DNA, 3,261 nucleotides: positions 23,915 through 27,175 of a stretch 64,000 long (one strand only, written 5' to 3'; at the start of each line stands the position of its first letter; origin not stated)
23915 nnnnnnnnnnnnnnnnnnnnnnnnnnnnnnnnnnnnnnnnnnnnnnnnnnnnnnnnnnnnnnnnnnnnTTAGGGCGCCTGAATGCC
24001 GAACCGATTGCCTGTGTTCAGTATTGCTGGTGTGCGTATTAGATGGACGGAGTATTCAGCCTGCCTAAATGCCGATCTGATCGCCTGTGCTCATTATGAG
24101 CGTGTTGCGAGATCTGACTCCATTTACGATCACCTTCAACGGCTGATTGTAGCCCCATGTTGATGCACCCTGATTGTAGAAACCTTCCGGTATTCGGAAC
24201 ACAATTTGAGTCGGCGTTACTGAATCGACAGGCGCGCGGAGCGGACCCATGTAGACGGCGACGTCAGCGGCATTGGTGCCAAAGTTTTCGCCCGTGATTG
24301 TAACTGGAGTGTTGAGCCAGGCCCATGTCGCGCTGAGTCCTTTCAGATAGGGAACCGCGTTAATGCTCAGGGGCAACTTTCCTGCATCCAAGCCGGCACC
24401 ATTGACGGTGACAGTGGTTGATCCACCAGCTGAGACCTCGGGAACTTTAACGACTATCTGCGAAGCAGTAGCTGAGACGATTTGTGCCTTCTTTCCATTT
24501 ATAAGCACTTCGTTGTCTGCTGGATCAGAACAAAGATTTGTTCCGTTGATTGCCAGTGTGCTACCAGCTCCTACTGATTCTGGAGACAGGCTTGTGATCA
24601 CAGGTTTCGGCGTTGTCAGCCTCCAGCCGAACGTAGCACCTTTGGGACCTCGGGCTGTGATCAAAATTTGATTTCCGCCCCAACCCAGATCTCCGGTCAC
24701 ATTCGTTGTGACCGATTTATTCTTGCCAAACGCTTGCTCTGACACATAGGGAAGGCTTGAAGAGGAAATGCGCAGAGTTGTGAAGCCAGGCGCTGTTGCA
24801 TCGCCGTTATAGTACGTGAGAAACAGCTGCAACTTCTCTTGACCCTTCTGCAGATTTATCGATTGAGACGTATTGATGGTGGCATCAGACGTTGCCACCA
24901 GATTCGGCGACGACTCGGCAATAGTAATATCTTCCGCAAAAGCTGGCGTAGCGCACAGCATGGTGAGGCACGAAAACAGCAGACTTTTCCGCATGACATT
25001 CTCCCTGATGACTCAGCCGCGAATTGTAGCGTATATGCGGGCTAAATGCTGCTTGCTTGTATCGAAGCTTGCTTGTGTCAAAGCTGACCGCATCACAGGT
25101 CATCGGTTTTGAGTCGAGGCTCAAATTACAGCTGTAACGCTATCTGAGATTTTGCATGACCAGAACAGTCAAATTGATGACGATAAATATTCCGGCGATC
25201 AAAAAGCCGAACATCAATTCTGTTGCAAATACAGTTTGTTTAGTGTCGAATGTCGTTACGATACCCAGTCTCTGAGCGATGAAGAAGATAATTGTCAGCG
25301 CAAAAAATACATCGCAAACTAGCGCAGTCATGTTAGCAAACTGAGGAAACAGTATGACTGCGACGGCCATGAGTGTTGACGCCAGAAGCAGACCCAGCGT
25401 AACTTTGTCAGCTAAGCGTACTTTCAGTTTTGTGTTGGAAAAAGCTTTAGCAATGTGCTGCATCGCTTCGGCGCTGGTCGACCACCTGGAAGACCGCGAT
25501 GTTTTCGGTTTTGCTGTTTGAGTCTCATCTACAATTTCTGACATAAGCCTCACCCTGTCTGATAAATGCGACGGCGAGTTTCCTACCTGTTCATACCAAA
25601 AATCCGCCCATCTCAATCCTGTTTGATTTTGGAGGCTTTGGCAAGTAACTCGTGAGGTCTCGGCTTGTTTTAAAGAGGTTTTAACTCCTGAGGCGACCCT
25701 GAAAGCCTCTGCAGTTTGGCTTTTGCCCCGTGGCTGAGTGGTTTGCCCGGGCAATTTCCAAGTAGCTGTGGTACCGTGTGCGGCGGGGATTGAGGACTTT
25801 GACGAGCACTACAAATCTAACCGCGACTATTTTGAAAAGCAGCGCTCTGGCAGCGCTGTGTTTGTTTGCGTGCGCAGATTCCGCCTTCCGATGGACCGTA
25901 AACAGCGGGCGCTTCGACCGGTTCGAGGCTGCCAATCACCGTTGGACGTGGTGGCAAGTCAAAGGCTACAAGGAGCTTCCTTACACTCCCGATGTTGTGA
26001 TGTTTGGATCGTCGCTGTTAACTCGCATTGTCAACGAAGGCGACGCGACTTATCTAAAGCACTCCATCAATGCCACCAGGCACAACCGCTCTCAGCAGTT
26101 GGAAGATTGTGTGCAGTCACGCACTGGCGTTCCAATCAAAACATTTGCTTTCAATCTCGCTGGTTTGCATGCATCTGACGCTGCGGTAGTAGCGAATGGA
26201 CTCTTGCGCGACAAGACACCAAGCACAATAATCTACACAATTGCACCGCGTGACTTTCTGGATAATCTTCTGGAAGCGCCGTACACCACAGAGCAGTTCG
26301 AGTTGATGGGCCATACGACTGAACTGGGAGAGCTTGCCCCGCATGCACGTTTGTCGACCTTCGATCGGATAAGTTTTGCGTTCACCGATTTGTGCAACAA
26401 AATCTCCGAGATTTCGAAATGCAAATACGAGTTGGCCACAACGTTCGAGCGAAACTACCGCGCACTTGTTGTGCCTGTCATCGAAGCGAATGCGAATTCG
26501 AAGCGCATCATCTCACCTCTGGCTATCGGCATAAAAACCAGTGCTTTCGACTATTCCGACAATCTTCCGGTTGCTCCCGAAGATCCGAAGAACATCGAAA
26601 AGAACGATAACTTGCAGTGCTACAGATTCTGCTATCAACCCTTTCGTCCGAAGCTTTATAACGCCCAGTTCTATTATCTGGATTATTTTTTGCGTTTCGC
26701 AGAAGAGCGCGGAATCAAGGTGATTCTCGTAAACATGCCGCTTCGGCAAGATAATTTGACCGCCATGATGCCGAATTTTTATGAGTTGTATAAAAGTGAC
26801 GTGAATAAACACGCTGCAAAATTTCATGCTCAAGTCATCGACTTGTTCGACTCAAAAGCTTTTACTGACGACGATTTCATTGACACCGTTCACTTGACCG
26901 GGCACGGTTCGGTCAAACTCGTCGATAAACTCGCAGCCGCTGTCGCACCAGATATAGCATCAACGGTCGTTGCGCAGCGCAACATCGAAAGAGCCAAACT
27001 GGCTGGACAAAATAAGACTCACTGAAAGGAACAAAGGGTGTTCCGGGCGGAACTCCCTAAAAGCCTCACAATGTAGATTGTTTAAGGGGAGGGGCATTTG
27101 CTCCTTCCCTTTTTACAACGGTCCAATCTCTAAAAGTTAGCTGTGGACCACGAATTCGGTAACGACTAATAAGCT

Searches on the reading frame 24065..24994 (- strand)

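Call 8: search_protein_families(library=pfam, proteins=[window:24065-24994:-], max_evalue=0.001)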
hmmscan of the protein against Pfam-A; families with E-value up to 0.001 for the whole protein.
window:24065-24994:- (309 aa): 1 family
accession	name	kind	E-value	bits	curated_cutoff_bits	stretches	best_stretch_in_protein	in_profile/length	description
PF01833.30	TIG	-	9.3e-24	83.7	20.9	2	131-201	1-72/84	IPT/TIG domain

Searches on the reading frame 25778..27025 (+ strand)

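Call 8: search_protein_families(library=pfam, proteins=[window:25778-27025:+], max_evalue=0.001)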
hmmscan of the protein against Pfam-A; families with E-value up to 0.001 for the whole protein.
window:25778-27025:+ (415 aa): 1 family
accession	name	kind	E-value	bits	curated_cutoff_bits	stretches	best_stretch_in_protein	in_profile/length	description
PF07611.17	DUF1574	-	3.2e-05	23.9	29.1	1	261-375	216-328/342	Protein of unknown function (DUF1574)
